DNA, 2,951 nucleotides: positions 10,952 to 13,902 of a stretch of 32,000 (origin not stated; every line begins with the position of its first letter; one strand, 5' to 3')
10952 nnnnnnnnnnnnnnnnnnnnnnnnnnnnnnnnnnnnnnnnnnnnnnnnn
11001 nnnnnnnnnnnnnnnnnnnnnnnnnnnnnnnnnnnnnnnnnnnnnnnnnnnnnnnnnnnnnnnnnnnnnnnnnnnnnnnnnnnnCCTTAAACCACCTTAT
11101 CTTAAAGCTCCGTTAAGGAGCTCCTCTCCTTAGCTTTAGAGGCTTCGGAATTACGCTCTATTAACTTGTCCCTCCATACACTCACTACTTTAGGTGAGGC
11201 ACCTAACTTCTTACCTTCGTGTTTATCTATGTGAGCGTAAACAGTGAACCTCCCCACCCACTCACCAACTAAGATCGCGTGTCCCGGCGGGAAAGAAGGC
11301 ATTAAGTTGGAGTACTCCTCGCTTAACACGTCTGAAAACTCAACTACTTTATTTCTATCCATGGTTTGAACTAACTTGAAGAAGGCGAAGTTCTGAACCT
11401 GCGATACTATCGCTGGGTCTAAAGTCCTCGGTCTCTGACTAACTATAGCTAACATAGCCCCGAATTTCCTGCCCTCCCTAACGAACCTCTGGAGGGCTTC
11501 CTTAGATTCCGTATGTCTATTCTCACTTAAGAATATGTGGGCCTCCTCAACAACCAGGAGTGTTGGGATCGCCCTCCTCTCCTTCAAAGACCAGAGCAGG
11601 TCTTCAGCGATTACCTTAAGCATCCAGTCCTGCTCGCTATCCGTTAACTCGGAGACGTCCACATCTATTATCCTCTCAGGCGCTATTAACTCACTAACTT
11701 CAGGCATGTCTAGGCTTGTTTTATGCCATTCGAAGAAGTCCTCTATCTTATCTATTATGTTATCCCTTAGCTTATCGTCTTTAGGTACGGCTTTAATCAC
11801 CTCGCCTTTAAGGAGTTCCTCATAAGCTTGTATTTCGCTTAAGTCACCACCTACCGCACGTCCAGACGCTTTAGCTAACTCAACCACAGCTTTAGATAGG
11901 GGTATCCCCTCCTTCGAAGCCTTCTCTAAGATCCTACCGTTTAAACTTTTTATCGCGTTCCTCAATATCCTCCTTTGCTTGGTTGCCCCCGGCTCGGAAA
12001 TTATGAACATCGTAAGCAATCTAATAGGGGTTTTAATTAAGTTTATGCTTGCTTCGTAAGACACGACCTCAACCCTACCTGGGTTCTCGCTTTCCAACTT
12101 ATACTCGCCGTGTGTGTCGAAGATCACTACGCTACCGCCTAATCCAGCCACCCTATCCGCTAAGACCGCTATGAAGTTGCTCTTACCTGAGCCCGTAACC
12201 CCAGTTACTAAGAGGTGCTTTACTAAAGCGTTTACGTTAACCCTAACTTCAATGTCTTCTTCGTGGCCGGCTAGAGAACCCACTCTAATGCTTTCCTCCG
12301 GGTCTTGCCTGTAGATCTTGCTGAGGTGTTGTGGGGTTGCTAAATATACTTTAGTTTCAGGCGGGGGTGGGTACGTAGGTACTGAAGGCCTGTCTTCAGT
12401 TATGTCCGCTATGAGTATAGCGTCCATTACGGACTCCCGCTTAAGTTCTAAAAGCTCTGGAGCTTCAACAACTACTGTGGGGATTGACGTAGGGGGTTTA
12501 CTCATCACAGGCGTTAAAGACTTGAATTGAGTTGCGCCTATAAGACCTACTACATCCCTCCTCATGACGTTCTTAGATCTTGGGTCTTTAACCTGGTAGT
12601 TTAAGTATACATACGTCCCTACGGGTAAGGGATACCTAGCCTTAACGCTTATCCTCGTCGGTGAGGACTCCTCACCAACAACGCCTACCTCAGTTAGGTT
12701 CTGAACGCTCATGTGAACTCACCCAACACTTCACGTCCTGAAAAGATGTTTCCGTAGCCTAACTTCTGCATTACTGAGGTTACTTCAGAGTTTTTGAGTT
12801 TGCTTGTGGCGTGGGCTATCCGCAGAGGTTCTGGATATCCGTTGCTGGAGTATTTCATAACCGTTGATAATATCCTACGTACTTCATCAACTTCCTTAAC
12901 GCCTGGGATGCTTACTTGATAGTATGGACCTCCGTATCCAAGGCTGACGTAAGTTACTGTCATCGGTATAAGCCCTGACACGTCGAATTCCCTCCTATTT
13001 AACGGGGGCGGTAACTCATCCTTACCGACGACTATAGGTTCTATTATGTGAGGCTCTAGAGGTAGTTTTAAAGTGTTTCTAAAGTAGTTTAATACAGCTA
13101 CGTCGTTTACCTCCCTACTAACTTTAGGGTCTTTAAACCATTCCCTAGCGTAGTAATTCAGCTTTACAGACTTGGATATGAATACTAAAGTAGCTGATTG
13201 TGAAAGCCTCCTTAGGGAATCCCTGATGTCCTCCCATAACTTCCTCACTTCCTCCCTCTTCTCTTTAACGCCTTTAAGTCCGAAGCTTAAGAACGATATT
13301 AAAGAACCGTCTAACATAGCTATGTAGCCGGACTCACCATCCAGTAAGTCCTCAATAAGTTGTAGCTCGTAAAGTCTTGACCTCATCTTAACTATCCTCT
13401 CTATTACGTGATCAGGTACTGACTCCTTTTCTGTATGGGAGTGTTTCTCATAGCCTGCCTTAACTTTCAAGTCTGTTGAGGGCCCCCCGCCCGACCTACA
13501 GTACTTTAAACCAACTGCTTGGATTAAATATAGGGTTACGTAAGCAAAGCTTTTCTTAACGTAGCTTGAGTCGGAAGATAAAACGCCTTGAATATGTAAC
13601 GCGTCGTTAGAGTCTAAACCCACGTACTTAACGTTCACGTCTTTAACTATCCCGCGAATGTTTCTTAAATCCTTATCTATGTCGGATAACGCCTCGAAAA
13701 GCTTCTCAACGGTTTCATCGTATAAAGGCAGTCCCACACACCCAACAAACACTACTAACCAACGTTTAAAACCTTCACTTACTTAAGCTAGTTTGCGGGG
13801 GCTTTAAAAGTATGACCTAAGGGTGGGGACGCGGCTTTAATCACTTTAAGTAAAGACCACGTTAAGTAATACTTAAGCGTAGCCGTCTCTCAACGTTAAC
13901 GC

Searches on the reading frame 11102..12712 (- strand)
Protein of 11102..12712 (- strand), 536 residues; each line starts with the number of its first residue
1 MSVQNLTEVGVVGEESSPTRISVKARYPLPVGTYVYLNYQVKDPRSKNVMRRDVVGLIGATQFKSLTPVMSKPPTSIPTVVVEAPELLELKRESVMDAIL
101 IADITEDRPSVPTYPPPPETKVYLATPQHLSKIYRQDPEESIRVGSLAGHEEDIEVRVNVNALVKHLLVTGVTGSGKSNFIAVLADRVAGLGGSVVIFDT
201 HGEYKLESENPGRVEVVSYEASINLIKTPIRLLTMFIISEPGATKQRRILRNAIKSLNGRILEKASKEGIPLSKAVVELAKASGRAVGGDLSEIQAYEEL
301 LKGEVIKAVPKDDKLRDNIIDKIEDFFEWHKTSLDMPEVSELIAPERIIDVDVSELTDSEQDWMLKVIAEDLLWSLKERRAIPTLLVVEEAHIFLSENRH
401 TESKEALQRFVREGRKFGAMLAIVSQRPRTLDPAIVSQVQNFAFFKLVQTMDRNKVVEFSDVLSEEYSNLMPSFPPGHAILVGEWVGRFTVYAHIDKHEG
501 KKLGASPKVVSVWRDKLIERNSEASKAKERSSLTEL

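Call 6: search_protein_families(library=pfam, proteins=[window:11102-12712:-], max_evalue=0.00001)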
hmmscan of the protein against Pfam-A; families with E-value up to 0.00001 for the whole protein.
window:11102-12712:- (536 aa): 2 families
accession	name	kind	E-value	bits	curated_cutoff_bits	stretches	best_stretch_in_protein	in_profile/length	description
PF01935.23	DUF87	-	2.5e-27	96.8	23.2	1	142-369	1-217/220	Helicase HerA, central domain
PF12846.13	AAA_10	-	1.6e-06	27.9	27.5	0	165-466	22-322/362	AAA-like domain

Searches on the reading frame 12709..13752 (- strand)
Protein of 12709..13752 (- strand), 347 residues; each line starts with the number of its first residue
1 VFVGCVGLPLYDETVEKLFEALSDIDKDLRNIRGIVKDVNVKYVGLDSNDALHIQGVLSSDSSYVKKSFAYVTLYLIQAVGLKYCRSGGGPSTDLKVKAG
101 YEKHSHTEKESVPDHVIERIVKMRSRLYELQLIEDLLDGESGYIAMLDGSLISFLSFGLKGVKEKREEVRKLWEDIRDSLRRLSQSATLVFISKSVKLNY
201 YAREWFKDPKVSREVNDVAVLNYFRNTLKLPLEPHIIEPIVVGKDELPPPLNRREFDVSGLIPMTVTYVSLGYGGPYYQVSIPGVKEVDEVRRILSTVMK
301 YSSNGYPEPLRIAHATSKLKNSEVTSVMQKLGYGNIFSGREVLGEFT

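Call 6: search_protein_families(library=pfam, proteins=[window:12709-13752:-], max_evalue=0.00001)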
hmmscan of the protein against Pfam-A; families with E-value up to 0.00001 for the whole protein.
window:12709-13752:- (347 aa): 1 family
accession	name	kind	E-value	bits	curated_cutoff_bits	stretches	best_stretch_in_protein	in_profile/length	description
PF09376.16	NurA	-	2e-20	73.8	21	1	61-318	7-253/254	NurA domain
